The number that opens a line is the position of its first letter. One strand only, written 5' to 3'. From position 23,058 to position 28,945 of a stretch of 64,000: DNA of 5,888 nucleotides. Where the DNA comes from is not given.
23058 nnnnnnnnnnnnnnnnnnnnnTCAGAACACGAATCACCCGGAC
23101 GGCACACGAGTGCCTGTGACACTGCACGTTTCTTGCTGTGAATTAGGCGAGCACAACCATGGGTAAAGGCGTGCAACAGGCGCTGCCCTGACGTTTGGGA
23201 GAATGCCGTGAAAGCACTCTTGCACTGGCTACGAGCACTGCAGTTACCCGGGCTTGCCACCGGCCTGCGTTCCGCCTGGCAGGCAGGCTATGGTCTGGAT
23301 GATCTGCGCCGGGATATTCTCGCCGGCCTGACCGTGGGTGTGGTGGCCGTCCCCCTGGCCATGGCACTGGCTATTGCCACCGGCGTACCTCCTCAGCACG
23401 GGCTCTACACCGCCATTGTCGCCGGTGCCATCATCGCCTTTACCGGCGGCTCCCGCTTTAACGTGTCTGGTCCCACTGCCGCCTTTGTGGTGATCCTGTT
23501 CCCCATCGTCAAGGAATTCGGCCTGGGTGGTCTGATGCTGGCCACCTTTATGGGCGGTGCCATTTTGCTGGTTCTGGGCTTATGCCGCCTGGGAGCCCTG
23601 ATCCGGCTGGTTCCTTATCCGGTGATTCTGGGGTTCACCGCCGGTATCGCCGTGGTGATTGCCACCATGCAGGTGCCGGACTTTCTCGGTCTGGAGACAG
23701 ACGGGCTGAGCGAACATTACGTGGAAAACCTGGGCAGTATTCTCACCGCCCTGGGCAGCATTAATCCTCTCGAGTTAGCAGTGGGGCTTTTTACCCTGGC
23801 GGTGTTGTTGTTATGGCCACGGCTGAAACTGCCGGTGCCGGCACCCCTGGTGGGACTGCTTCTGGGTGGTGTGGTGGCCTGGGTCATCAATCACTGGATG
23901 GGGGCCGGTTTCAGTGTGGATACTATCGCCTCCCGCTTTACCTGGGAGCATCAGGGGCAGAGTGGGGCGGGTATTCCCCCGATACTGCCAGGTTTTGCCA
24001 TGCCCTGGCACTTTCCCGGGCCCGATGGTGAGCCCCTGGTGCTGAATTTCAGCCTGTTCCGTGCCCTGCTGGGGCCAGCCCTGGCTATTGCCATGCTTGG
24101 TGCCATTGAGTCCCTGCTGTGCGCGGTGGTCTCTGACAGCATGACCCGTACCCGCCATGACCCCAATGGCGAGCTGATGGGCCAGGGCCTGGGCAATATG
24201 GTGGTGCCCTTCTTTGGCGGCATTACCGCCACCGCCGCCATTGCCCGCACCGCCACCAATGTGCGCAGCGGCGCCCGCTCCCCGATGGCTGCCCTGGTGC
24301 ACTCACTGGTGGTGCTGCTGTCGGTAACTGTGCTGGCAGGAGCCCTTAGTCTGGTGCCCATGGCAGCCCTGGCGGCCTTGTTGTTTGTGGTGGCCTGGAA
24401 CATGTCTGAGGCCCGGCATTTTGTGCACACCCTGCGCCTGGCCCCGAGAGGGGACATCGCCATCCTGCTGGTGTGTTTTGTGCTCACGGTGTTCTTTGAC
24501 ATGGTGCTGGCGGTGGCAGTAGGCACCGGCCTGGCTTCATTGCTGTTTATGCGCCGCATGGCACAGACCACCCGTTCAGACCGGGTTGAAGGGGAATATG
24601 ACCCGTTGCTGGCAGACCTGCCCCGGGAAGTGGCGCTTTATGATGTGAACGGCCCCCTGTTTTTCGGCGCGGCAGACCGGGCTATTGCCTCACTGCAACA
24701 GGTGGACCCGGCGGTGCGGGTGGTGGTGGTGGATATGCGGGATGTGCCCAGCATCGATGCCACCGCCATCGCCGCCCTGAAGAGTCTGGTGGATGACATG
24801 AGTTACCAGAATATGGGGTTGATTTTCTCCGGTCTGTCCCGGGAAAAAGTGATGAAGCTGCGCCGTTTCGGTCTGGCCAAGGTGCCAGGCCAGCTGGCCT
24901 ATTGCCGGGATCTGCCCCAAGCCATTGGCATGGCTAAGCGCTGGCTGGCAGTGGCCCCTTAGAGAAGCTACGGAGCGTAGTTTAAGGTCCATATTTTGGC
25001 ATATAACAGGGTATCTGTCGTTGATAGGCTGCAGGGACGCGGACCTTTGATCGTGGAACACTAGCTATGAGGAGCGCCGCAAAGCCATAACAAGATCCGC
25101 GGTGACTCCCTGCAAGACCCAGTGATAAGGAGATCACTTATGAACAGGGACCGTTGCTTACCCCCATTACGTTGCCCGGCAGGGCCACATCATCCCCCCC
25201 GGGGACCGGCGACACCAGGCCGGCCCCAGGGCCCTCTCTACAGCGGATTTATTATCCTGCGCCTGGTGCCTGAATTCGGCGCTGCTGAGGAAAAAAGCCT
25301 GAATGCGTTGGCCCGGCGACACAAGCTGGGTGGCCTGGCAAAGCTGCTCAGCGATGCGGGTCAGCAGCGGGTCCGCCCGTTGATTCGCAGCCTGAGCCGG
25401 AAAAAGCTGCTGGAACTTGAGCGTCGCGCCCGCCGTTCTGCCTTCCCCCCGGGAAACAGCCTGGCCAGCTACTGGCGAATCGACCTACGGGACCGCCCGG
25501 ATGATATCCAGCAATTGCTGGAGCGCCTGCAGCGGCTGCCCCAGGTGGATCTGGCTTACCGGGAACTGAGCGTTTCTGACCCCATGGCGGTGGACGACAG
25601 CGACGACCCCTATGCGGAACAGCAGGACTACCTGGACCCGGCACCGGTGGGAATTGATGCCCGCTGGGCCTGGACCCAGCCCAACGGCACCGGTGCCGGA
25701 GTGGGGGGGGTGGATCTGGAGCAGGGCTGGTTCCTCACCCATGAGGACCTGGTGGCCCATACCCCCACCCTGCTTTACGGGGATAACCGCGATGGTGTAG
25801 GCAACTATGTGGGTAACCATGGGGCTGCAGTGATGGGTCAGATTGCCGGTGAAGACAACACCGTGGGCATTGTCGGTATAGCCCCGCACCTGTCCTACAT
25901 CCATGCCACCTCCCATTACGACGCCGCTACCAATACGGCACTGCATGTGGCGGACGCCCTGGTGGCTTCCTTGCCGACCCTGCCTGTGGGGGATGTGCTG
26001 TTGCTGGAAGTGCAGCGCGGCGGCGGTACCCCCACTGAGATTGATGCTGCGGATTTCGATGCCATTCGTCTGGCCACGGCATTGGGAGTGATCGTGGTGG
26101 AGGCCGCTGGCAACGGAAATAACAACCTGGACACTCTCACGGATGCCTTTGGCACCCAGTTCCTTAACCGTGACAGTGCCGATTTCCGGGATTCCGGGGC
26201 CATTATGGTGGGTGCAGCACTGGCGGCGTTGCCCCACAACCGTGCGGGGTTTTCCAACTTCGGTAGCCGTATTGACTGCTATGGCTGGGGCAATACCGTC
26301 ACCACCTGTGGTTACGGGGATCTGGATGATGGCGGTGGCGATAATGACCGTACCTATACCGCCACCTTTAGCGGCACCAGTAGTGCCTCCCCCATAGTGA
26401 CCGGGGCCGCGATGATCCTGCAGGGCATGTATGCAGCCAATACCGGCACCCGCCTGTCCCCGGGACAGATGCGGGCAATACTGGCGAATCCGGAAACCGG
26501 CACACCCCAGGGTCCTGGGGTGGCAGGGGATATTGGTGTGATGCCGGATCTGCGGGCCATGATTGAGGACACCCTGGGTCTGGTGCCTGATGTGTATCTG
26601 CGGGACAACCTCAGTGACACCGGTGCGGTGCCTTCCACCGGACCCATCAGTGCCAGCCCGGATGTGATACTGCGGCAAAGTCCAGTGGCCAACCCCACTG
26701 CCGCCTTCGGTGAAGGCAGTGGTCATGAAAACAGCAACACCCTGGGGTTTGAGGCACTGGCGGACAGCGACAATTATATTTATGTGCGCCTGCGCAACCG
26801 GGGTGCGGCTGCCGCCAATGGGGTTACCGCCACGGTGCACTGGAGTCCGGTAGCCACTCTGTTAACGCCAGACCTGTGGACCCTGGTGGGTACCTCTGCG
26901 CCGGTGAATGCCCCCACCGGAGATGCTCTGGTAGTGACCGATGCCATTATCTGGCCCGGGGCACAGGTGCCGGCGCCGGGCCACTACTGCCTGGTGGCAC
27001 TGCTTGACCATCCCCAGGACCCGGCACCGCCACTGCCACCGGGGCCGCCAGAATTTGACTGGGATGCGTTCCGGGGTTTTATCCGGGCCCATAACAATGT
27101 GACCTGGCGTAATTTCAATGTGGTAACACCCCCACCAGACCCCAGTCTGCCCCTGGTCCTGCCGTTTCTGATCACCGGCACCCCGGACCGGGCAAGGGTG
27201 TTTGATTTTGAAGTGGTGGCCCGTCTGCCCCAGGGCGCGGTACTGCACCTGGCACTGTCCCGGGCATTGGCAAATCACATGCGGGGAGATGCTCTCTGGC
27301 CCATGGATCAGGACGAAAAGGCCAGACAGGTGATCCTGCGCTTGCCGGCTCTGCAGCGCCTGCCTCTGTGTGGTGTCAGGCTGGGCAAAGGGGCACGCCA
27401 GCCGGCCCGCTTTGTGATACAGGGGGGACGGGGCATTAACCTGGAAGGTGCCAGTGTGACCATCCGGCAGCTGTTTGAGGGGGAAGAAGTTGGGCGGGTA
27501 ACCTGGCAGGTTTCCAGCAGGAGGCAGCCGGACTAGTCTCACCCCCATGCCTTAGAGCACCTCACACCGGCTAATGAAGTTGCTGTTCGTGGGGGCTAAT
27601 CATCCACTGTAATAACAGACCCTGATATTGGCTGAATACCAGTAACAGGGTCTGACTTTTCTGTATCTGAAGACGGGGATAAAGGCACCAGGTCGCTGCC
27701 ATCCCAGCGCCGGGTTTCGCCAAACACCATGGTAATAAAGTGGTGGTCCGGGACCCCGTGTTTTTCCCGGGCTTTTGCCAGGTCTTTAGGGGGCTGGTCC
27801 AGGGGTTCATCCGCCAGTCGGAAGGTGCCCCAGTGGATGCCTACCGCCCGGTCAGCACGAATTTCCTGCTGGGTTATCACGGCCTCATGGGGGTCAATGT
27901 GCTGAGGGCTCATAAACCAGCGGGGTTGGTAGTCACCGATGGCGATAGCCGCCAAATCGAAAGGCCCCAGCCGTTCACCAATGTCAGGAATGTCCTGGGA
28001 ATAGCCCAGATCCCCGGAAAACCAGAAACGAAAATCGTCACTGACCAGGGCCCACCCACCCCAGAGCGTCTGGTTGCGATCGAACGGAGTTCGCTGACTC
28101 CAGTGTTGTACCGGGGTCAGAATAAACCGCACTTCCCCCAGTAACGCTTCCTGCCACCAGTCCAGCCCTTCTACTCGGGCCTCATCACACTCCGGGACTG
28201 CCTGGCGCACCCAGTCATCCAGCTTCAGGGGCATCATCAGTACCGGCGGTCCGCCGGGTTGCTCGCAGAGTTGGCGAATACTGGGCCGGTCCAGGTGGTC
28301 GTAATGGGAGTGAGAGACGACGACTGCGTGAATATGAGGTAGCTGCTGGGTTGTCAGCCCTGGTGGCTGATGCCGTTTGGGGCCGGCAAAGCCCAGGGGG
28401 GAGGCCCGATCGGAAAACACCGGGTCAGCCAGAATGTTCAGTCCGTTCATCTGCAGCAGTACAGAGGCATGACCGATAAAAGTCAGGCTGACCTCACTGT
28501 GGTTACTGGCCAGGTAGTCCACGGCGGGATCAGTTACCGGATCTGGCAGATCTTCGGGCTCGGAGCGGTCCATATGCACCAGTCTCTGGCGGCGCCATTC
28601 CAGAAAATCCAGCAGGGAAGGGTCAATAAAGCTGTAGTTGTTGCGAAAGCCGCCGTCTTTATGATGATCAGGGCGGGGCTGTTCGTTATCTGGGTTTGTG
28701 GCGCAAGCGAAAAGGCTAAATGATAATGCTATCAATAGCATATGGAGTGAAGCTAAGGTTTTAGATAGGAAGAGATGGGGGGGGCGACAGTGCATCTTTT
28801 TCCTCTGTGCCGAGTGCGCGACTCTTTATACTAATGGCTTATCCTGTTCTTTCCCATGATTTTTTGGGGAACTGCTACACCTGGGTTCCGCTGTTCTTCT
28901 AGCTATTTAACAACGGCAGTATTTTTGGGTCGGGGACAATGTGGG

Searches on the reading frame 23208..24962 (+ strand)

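Call 53: search_protein_families(library=ncbifam, proteins=[window:23208-24962:+], max_evalue=0.000001)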
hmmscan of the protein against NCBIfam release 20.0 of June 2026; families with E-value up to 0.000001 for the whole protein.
window:23208-24962:+ (584 aa): 3 families
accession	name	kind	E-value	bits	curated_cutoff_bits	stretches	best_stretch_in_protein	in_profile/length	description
NF008660.1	PRK11660.1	equivalog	9.8e-228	757.1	614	1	20-577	16-566/572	C4-dicarboxylic acid transporter DauA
TIGR00815.1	sulP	subfamily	2.3e-109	366.4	380.45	1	23-562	4-555/565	sulfate permease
NF050096.1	BicarbTportBicA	equivalog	5.2e-66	223.3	880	1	30-558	9-525/547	bicarbonate transporter BicA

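Call 54: search_protein_families(library=pfam, proteins=[window:23208-24962:+], max_evalue=0.00001)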
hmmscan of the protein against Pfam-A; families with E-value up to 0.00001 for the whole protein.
window:23208-24962:+ (584 aa): 2 families
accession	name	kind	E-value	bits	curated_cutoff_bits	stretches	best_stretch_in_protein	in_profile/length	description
PF00916.26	Sulfate_transp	-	2e-82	277.4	23.2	1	33-419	1-376/380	Sulfate permease family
PF01740.26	STAS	-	1.8e-10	41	22.6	1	474-559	9-96/106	STAS domain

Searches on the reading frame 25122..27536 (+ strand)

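Call 53: search_protein_families(library=ncbifam, proteins=[window:25122-27536:+], max_evalue=0.000001)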
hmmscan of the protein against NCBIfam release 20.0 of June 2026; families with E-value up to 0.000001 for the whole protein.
window:25122-27536:+ (804 aa): 2 families
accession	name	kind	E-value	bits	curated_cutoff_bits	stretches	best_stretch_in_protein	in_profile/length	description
TIGR03921.1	T7SS_mycosin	equivalog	3.4e-08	33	278.75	1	182-466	5-271/353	type VII secretion-associated serine protease mycosin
NF033595.1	denti_PrtP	equivalog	7.7e-07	28.1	300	1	359-456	389-476/606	dentilisin complex serine proteinase subunit PrtP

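Call 54: search_protein_families(library=pfam, proteins=[window:25122-27536:+], max_evalue=0.00001)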
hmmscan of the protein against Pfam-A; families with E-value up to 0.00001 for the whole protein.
window:25122-27536:+ (804 aa): 1 family
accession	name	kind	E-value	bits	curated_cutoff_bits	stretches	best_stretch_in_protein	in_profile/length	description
PF00082.27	Peptidase_S8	-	3.1e-14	53.4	21.8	1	228-457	51-272/288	Subtilase family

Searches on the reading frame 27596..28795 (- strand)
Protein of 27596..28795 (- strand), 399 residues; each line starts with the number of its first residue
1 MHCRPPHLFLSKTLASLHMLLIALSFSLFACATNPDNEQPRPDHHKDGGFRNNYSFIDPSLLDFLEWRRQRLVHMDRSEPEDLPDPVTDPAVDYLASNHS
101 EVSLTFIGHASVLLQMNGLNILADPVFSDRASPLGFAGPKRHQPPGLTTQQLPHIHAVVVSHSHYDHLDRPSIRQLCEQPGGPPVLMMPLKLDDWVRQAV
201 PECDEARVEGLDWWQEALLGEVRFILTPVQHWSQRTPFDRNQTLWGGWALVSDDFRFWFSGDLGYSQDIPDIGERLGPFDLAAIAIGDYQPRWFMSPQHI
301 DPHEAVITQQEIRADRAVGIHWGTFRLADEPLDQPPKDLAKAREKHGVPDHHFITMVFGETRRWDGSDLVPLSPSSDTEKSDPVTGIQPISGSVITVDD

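Call 4: search_protein_families(library=pfam, proteins=[window:27596-28795:-])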
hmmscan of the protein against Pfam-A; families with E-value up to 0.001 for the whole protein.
window:27596-28795:- (399 aa): 2 families
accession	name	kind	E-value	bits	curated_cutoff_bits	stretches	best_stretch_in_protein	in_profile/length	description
PF12706.13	Lactamase_B_2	-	7.5e-39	133.8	27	1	120-322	2-200/200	Beta-lactamase superfamily domain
PF13483.12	Lactamase_B_3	-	4.3e-14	53.2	24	1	104-321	2-160/160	Beta-lactamase superfamily domain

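Call 53: search_protein_families(library=ncbifam, proteins=[window:27596-28795:-], max_evalue=0.000001)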
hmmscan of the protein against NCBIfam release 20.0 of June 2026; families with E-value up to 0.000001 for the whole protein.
window:27596-28795:- (399 aa): 1 family
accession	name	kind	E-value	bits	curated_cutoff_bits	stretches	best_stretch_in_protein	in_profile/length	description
NF001911.0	PRK00685.1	equivalog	6.3e-13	48.7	144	1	103-330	2-202/228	metal-dependent hydrolase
